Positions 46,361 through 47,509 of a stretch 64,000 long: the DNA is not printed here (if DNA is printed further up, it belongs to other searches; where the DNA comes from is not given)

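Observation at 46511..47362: RNA polymerase alpha subunit without an alpha-CTD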

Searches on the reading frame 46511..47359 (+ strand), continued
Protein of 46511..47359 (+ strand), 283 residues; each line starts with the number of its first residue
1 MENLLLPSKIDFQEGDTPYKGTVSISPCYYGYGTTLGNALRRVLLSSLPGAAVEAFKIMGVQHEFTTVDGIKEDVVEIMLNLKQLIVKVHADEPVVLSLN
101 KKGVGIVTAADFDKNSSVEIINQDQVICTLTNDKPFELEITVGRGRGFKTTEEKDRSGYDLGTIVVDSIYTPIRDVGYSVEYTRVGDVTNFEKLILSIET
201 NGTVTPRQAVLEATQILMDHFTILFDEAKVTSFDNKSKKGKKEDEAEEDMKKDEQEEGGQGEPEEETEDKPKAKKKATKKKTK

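Call 39: search_protein_families(library=pfam, proteins=[P0131, P0146, P0160, P0138, P0178, P0122, P0126, P0129, P0135, P0165], max_evalue=1)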
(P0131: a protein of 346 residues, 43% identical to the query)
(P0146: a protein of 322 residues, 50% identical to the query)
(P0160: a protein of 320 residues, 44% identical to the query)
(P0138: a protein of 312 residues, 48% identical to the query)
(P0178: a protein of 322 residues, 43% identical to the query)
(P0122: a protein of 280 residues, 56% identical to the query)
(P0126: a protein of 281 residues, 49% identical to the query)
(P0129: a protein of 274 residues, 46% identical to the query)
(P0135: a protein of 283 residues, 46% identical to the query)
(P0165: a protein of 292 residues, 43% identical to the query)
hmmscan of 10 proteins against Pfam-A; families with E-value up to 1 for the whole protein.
P0131 (346 aa): 7 families
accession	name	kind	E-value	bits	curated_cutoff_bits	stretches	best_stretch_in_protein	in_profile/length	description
PF01000.31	RNA_pol_A_bac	-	8.6e-34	116.7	33.9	1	58-173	2-119/119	RNA polymerase Rpb3/RpoA insert domain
PF01193.29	RNA_pol_L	-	2.6e-21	75.6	24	1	27-223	1-74/74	RNA polymerase Rpb3/Rpb11 dimerisation domain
PF03118.21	RNA_pol_A_CTD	-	1.8e-15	56.8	23.8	1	272-333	5-66/67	Bacterial RNA polymerase, alpha chain C terminal domain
PF14520.12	HHH_5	-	0.00029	21.7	27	1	290-333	13-56/57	Helix-hairpin-helix domain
PF13656.11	RNA_pol_L_2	-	0.00061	19.9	27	1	194-227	40-73/75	RNA polymerase Rpb3/Rpb11 dimerisation domain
PF21794.3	RAD51D_N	-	0.0016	19.1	27.3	1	287-332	12-57/60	RAD51D, N-terminal domain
PF18924.5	DUF5674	-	0.11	12.9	27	1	96-122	22-48/109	Protein of unknown function (DUF5674)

P0146 (322 aa): 8 families
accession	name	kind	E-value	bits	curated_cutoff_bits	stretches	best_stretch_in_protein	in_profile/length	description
PF01000.31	RNA_pol_A_bac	-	4.4e-33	114.5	33.9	1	55-171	1-119/119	RNA polymerase Rpb3/RpoA insert domain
PF01193.29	RNA_pol_L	-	8e-22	77.2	24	1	30-221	6-74/74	RNA polymerase Rpb3/Rpb11 dimerisation domain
PF03118.21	RNA_pol_A_CTD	-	2.8e-13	49.8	23.8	1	253-310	9-65/67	Bacterial RNA polymerase, alpha chain C terminal domain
PF14520.12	HHH_5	-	1e-06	29.6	27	1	260-310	5-55/57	Helix-hairpin-helix domain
PF13656.11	RNA_pol_L_2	-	7.3e-05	22.8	27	1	192-225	40-73/75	RNA polymerase Rpb3/Rpb11 dimerisation domain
PF00633.29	HHH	-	0.0047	17.2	24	0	288-306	9-27/30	Helix-hairpin-helix motif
PF22357.2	AF1548-like_C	-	0.039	14.5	23.9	1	262-308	6-50/56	AF1548-like, C-terminal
PF21794.3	RAD51D_N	-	0.34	11.6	27.3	1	264-307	11-54/60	RAD51D, N-terminal domain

P0160 (320 aa): 5 families
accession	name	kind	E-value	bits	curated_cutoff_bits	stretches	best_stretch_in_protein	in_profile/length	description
PF01000.31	RNA_pol_A_bac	-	3e-32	111.8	33.9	1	55-169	1-118/119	RNA polymerase Rpb3/RpoA insert domain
PF01193.29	RNA_pol_L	-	3.9e-23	81.4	24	1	25-220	1-74/74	RNA polymerase Rpb3/Rpb11 dimerisation domain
PF03118.21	RNA_pol_A_CTD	-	9.5e-10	38.5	23.8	1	249-313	3-67/67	Bacterial RNA polymerase, alpha chain C terminal domain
PF14520.12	HHH_5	-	0.00013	22.8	27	1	269-313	13-57/57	Helix-hairpin-helix domain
PF24837.1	AMIN-like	-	0.0079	16.7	27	1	179-203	3-27/129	AMIN-like domain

P0138 (312 aa): 6 families
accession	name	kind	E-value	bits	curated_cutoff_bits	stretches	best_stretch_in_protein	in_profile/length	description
PF01000.31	RNA_pol_A_bac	-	8.2e-28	97.5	33.9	1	55-171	1-119/119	RNA polymerase Rpb3/RpoA insert domain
PF01193.29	RNA_pol_L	-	3.9e-20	71.8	24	1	28-221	4-74/74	RNA polymerase Rpb3/Rpb11 dimerisation domain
PF03118.21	RNA_pol_A_CTD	-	3.7e-15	55.8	23.8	1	246-303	9-66/67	Bacterial RNA polymerase, alpha chain C terminal domain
PF13656.11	RNA_pol_L_2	-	0.00047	20.3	27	1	192-225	40-73/75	RNA polymerase Rpb3/Rpb11 dimerisation domain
PF05910.17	DUF868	-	0.047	13.7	27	1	50-114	47-114/273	Plant protein of unknown function (DUF868)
PF14520.12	HHH_5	-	0.18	12.7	27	1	261-302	15-55/57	Helix-hairpin-helix domain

P0178 (322 aa): 7 families
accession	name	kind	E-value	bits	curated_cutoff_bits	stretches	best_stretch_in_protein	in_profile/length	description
PF01000.31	RNA_pol_A_bac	-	4.4e-36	124.1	33.9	1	53-167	1-119/119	RNA polymerase Rpb3/RpoA insert domain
PF01193.29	RNA_pol_L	-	8.6e-20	70.7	24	1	24-217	2-74/74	RNA polymerase Rpb3/Rpb11 dimerisation domain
PF03118.21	RNA_pol_A_CTD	-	8.4e-12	45.1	23.8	1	258-317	7-66/67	Bacterial RNA polymerase, alpha chain C terminal domain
PF14520.12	HHH_5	-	2.4e-05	25.2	27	1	273-313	12-52/57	Helix-hairpin-helix domain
PF13656.11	RNA_pol_L_2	-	0.0024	18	27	1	188-221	40-73/75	RNA polymerase Rpb3/Rpb11 dimerisation domain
PF20162.4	Etd1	-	0.049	14.6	27.5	1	192-236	30-74/98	Septation protein etd1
PF19269.4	Anticodon_2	-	0.13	13.1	23.6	1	203-280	13-90/141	Anticodon binding domain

P0122 (280 aa): 3 families
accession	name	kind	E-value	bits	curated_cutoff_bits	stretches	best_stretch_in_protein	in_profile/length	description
PF01000.31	RNA_pol_A_bac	-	8.1e-29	100.7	33.9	1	55-171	1-119/119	RNA polymerase Rpb3/RpoA insert domain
PF01193.29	RNA_pol_L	-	2e-23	82.3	24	1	26-221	2-74/74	RNA polymerase Rpb3/Rpb11 dimerisation domain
PF13656.11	RNA_pol_L_2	-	0.0096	16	27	0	192-221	40-69/75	RNA polymerase Rpb3/Rpb11 dimerisation domain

P0126 (281 aa): 3 families
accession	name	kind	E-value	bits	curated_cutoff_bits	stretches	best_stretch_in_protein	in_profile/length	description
PF01000.31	RNA_pol_A_bac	-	8.1e-33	113.6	33.9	1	56-172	1-119/119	RNA polymerase Rpb3/RpoA insert domain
PF01193.29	RNA_pol_L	-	2.4e-22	78.9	24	1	26-222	1-74/74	RNA polymerase Rpb3/Rpb11 dimerisation domain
PF13656.11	RNA_pol_L_2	-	0.0023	18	27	1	193-223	40-70/75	RNA polymerase Rpb3/Rpb11 dimerisation domain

P0129 (274 aa): 4 families
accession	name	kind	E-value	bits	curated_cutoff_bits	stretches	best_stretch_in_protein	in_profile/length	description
PF01000.31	RNA_pol_A_bac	-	2.2e-27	96.1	33.9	1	56-170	3-119/119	RNA polymerase Rpb3/RpoA insert domain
PF01193.29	RNA_pol_L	-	2.2e-20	72.6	24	1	24-220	1-74/74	RNA polymerase Rpb3/Rpb11 dimerisation domain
PF13656.11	RNA_pol_L_2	-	0.013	15.7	27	0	192-221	41-70/75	RNA polymerase Rpb3/Rpb11 dimerisation domain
PF02178.24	AT_hook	-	0.092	13.1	17.4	1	265-273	2-10/13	AT hook motif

P0135 (283 aa): 6 families
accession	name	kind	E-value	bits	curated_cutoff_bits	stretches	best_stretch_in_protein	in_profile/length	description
PF01000.31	RNA_pol_A_bac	-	7.8e-29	100.8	33.9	1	56-172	1-119/119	RNA polymerase Rpb3/RpoA insert domain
PF01193.29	RNA_pol_L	-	3.2e-21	75.3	24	1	26-222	1-74/74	RNA polymerase Rpb3/Rpb11 dimerisation domain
PF13656.11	RNA_pol_L_2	-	0.0015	18.6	27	1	193-223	40-70/75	RNA polymerase Rpb3/Rpb11 dimerisation domain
PF08158.18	SDA1_HEAT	-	0.022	14.2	26.4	1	208-276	143-208/364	SDA1, HEAT repeat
PF06213.17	CobT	-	0.044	13.7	26.1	1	204-276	183-254/276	Cobalamin biosynthesis protein CobT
PF24837.1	AMIN-like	-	0.14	12.7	27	1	181-205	3-27/129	AMIN-like domain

P0165 (292 aa): 4 families
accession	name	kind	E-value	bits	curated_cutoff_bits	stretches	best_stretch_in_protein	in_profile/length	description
PF01000.31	RNA_pol_A_bac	-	2.9e-26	92.4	33.9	1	55-171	1-118/119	RNA polymerase Rpb3/RpoA insert domain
PF01193.29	RNA_pol_L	-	2.8e-22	78.7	24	1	25-222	1-74/74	RNA polymerase Rpb3/Rpb11 dimerisation domain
PF13656.11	RNA_pol_L_2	-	0.011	15.8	27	0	192-223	39-70/75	RNA polymerase Rpb3/Rpb11 dimerisation domain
PF02178.24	AT_hook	-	0.15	12.5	17.4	1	282-291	1-10/13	AT hook motif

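Call 43: list_cluster_members(proteins=[P0223, P0152, P0258, P0255, P0149, P0142, P0140, P0180, P0200, P0164])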
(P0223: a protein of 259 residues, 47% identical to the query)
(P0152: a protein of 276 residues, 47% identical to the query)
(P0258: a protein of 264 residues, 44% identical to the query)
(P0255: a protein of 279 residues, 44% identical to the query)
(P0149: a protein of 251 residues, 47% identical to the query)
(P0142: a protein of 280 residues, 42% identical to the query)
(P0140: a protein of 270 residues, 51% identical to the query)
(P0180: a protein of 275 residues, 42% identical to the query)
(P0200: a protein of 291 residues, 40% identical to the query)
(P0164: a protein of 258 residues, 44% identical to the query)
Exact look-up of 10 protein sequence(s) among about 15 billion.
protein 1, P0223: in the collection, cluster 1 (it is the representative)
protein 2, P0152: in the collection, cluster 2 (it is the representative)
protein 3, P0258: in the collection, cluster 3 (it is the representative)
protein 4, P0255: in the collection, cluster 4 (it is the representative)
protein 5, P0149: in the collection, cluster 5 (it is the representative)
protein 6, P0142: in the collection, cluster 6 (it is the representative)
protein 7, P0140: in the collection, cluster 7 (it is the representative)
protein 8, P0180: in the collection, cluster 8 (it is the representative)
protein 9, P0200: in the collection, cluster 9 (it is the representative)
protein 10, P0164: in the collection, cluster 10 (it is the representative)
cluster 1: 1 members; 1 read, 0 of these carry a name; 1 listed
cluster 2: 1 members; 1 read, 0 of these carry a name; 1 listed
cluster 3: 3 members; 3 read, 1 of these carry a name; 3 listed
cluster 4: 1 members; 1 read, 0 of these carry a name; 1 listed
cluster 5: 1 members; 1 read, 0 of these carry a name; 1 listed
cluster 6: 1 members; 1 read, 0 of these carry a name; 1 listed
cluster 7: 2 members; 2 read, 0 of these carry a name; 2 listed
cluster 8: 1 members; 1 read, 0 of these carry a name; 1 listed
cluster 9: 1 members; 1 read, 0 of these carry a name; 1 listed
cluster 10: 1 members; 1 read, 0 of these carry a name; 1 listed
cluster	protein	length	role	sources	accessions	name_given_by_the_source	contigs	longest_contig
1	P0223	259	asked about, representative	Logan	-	-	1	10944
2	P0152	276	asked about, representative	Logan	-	-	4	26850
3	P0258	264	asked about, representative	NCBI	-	-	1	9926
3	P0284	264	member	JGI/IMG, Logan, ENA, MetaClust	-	\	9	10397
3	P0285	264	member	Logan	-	-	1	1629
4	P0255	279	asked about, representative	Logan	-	-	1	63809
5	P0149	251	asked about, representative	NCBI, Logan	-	-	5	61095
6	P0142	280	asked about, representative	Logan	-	-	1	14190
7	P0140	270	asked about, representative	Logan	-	-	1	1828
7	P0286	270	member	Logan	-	-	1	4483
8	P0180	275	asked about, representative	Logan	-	-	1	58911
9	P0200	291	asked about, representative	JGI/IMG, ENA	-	-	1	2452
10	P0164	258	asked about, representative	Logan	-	-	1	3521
